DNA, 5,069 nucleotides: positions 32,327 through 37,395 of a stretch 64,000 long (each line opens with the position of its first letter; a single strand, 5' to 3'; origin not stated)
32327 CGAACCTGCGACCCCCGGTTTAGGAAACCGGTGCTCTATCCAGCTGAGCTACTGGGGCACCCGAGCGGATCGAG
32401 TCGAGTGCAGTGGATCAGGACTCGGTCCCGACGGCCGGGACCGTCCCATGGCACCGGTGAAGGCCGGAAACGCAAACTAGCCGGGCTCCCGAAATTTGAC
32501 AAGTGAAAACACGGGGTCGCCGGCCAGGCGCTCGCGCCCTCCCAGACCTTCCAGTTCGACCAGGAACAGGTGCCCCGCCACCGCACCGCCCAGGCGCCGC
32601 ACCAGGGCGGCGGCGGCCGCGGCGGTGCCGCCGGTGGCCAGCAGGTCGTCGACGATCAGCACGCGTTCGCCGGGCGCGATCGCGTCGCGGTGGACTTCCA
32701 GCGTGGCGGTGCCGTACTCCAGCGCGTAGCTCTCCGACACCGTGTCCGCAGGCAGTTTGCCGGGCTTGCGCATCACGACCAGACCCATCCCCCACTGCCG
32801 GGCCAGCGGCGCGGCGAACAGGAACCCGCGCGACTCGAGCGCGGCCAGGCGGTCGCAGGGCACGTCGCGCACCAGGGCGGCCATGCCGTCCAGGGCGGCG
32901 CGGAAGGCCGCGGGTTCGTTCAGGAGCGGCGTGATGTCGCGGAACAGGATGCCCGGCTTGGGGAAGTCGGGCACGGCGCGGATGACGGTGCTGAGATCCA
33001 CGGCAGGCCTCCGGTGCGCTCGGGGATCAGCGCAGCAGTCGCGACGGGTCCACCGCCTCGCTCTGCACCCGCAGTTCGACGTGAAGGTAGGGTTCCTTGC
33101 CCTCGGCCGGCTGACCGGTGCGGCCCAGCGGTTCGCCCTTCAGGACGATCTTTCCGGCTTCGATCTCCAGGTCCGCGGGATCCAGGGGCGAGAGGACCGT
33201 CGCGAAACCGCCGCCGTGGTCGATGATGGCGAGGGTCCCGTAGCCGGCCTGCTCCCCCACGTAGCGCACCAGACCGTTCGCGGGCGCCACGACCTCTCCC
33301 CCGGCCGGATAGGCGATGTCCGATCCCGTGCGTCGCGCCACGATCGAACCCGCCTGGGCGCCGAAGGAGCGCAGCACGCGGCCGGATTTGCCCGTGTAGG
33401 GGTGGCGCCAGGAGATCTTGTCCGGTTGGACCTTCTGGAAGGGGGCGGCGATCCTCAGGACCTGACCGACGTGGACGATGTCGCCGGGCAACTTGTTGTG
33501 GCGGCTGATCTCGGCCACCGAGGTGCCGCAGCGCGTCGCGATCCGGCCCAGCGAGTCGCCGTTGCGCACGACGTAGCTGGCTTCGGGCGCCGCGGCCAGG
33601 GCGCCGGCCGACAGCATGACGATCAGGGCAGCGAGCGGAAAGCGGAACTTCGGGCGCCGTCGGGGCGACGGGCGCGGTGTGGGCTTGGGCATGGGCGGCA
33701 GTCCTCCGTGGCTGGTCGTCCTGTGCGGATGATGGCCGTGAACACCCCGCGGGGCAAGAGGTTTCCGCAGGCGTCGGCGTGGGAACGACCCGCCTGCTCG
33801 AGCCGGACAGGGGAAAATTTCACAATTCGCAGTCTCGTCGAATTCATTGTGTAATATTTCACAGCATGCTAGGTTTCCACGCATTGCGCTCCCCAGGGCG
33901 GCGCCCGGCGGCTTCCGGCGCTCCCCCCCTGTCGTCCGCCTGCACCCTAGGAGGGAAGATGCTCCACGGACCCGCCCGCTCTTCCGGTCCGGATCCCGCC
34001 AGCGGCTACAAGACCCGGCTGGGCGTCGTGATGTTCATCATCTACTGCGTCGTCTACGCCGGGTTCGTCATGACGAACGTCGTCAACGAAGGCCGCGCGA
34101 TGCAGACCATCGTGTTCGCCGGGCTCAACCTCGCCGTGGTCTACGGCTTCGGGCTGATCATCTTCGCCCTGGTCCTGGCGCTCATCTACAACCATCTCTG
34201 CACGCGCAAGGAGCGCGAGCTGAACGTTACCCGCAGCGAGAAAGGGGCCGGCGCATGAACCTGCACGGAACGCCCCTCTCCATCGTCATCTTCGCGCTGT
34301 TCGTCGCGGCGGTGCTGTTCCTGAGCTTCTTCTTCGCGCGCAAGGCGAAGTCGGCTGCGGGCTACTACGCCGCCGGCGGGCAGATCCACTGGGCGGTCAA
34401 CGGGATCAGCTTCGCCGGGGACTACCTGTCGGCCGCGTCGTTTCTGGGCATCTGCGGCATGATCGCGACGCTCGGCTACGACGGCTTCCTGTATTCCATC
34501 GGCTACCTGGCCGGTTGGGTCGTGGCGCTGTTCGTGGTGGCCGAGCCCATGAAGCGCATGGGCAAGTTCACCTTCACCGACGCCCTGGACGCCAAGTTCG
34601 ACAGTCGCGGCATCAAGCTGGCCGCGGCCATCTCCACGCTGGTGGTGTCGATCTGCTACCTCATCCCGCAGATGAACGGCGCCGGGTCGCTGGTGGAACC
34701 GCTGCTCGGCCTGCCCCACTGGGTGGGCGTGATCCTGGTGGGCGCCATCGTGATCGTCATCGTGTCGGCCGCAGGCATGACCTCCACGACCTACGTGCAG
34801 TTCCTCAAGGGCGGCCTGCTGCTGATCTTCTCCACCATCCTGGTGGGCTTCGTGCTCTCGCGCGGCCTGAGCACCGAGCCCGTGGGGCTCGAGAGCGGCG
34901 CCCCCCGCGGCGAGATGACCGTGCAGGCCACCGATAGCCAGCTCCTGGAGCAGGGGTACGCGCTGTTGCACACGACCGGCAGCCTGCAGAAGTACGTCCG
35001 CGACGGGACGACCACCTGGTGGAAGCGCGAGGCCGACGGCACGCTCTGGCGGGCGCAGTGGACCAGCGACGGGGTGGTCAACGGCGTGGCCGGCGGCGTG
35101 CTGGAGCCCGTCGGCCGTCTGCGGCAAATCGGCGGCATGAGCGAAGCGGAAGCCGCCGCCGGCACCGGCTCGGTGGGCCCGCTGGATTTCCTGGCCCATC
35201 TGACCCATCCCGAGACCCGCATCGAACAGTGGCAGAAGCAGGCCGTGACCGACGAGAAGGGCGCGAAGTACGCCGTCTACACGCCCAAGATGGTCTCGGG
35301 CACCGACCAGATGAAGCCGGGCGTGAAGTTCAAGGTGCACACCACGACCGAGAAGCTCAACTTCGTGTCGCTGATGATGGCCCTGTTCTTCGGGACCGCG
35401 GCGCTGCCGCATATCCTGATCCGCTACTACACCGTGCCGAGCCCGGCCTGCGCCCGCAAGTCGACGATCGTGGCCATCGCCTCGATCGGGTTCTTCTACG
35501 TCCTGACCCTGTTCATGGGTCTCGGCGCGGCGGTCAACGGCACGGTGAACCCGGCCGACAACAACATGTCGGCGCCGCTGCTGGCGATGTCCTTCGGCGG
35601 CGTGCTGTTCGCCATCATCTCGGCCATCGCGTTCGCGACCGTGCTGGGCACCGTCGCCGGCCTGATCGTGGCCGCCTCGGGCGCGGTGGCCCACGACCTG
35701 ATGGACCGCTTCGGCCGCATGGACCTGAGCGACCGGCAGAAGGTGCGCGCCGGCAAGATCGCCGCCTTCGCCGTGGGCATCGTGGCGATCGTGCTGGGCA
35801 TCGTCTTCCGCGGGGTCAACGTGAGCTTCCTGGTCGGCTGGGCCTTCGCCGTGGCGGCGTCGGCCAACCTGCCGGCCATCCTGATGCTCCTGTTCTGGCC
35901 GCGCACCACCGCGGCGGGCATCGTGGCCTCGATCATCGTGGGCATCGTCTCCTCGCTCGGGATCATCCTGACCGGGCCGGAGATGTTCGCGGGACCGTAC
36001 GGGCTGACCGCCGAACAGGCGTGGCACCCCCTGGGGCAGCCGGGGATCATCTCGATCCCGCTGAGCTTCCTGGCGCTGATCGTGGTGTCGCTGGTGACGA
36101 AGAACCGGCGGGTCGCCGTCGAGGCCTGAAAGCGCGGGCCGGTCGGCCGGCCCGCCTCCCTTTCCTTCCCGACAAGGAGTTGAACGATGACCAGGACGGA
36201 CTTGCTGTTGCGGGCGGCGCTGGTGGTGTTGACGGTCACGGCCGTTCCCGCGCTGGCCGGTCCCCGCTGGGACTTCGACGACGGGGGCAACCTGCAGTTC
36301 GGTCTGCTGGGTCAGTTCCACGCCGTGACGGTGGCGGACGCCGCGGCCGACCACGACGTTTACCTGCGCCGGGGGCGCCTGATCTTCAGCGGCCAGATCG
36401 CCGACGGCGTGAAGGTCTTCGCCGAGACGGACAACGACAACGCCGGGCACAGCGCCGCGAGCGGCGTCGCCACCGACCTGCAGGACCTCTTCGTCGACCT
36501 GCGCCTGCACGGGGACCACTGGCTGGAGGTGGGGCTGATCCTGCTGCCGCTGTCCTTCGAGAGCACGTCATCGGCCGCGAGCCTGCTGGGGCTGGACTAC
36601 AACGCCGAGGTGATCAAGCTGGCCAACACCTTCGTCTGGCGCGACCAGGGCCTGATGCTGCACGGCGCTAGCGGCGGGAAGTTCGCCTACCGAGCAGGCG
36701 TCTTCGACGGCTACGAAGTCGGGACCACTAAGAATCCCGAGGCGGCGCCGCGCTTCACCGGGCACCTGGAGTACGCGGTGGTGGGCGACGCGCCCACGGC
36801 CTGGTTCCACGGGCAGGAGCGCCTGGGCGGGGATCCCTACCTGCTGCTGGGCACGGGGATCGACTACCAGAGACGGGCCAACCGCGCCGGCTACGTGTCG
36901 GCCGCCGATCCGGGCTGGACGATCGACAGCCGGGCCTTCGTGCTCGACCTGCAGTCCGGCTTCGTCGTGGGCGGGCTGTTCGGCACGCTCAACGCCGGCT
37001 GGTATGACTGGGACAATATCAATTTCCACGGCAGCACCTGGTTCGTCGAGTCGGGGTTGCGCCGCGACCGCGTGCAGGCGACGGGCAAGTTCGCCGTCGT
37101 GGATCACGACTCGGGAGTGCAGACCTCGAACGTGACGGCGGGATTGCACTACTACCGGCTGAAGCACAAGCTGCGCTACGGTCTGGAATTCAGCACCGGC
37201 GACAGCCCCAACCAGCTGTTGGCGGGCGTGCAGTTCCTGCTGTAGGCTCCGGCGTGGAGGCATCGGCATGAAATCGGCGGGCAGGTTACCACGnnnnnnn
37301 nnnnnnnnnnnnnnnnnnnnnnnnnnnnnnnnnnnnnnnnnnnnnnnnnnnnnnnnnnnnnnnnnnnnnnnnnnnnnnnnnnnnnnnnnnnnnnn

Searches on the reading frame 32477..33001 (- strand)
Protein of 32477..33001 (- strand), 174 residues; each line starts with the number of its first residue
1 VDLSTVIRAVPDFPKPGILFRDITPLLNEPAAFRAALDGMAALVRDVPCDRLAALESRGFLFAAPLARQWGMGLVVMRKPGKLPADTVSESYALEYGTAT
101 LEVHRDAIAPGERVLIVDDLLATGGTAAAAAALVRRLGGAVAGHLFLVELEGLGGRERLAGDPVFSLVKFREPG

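Call 25: search_protein_families(library=pfam, proteins=[window:32477-33001:-], max_evalue=0.01)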
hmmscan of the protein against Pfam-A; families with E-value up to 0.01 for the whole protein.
window:32477-33001:- (174 aa): 1 family
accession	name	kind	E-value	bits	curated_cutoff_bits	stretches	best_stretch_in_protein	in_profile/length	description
PF00156.33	Pribosyltran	-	1.3e-10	41.2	26.3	1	52-143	33-119/158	Phosphoribosyl transferase domain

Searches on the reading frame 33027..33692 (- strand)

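Call 25: search_protein_families(library=pfam, proteins=[window:33027-33692:-], max_evalue=0.01)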
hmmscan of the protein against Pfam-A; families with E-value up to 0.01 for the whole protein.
window:33027-33692:- (221 aa): 3 families
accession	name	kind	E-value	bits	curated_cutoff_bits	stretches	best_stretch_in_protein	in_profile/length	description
PF01551.29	Peptidase_M23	-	4.9e-20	72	28.7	1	121-216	3-96/96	Peptidase family M23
PF01476.26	LysM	-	1.2e-11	44.8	20.9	1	40-81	1-42/43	LysM domain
PF23473.1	LysM3_LYK4_5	-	0.0091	16.5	29.3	0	39-72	4-37/48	LYK4/5 LysM3 domain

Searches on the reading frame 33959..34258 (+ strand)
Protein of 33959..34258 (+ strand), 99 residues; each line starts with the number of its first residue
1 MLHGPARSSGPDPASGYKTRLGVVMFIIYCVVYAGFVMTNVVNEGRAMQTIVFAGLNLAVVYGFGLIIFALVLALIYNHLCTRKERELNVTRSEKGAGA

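Call 10: search_protein_families(library=pfam, proteins=[window:33959-34258:+], max_evalue=0.01)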
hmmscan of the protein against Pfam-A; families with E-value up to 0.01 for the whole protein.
window:33959-34258:+ (99 aa): 1 family
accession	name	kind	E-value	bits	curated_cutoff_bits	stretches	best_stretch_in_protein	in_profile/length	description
PF04341.17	DUF485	-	6.8e-09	36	28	1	18-83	13-77/88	Protein of unknown function, DUF485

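Call 11: search_protein_families(library=ncbifam, proteins=[window:33959-34258:+], max_evalue=0.01)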
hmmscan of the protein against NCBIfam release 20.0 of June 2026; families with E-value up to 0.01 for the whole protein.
window:33959-34258:+ (99 aa): 0 families

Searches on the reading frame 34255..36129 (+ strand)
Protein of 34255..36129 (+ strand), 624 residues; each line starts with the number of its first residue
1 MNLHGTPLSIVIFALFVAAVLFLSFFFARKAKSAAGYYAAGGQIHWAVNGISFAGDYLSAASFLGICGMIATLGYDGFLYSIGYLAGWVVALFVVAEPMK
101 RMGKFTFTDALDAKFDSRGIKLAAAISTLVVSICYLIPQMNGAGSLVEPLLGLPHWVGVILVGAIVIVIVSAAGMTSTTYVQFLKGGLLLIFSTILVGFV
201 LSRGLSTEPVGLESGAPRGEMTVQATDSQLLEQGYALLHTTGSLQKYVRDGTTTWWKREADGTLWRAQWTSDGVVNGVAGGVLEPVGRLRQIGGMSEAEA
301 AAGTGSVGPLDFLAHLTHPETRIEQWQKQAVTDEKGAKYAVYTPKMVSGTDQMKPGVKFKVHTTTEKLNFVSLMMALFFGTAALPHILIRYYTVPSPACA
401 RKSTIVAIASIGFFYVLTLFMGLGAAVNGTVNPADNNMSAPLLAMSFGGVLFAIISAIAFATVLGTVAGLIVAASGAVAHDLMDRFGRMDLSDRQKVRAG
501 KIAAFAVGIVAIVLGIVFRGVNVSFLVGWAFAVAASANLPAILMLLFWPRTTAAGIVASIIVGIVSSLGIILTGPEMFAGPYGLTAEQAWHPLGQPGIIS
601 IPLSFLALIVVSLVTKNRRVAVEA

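Call 10: search_protein_families(library=pfam, proteins=[window:34255-36129:+], max_evalue=0.01)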
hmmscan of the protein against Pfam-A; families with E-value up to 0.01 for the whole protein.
window:34255-36129:+ (624 aa): 1 family
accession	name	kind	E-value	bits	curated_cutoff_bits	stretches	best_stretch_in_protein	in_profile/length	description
PF00474.23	SSF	-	3.9e-67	227.3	22.8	2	37-202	1-167/406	Sodium:solute symporter family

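Call 11: search_protein_families(library=ncbifam, proteins=[window:34255-36129:+], max_evalue=0.01)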
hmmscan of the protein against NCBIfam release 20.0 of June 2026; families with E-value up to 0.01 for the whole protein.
window:34255-36129:+ (624 aa): 9 families
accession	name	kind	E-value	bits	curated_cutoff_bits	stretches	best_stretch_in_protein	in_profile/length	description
NF058657.1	MncbAcdTpMctC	equivalog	5.5e-134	447.5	670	2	347-619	223-503/527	monocarboxylic acid transporter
NF006903.2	PRK09395.1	subfamily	8.1e-117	390.9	750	2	9-202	37-230/552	cation/acetate symporter ActP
NF009135.0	PRK12488.1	subfamily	1.3e-102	344.2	850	2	366-622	259-525/549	cation/acetate symporter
TIGR02711.1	symport_actP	equivalog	7.7e-93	312.1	1099.25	2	9-200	34-225/549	cation/acetate symporter ActP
TIGR03648.1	Na_symport_lg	subfamily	2.6e-78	263.8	320.75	2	14-418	4-289/547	VC_2705 family sodium/solute symporter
TIGR00813.1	sss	superfamily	3.5e-38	131.7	184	2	37-202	1-166/411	sodium/solute symporter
TIGR02121.1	Na_Pro_sym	equivalog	8.6e-19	67.6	515.5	2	367-570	231-437/488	sodium/proline symporter PutP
TIGR02119.1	panF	equivalog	1.9e-15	56.8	328.05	2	371-577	239-444/471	sodium/pantothenate symporter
NF011948.0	PRK15419.1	equivalog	7.9e-09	34.9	955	1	367-566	232-440/502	sodium/proline symporter PutP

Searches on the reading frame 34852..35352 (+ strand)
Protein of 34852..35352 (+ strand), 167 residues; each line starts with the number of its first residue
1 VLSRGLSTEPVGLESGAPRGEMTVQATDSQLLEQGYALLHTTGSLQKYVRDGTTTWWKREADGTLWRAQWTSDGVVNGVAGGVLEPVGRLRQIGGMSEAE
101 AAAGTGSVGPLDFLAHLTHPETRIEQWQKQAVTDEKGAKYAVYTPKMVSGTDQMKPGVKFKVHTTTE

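Call 82: search_protein_families(library=pfam, proteins=[window:34852-35352:+], max_evalue=0.01)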
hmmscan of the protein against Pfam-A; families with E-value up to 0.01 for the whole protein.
window:34852-35352:+ (167 aa): 0 families

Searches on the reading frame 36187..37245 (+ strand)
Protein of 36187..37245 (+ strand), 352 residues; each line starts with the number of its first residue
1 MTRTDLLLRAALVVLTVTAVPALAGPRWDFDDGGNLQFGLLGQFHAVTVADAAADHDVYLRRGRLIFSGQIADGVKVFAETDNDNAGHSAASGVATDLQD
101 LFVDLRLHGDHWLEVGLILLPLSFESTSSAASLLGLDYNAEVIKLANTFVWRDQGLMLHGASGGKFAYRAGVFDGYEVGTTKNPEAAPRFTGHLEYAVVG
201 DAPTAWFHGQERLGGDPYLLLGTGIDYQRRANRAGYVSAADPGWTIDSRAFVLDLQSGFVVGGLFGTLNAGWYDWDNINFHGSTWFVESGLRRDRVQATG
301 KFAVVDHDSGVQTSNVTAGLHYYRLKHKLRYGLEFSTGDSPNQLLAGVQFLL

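Call 10: search_protein_families(library=pfam, proteins=[window:36187-37245:+], max_evalue=0.01)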
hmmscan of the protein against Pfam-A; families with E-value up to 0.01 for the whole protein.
window:36187-37245:+ (352 aa): 1 family
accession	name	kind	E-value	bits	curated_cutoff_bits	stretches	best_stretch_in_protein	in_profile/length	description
PF07396.17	Porin_O_P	-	3.4e-05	23.7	20.9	1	52-197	21-164/370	Phosphate-selective porin O and P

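Call 11: search_protein_families(library=ncbifam, proteins=[window:36187-37245:+], max_evalue=0.01)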
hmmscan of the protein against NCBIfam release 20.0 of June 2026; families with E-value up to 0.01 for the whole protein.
window:36187-37245:+ (352 aa): 1 family
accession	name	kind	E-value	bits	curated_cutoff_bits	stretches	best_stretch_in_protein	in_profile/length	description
NF040900.1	porin_ExtI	equivalog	5.1e-13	48.6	150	1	9-268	11-280/403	selenite/tellurite reduction operon porin ExtI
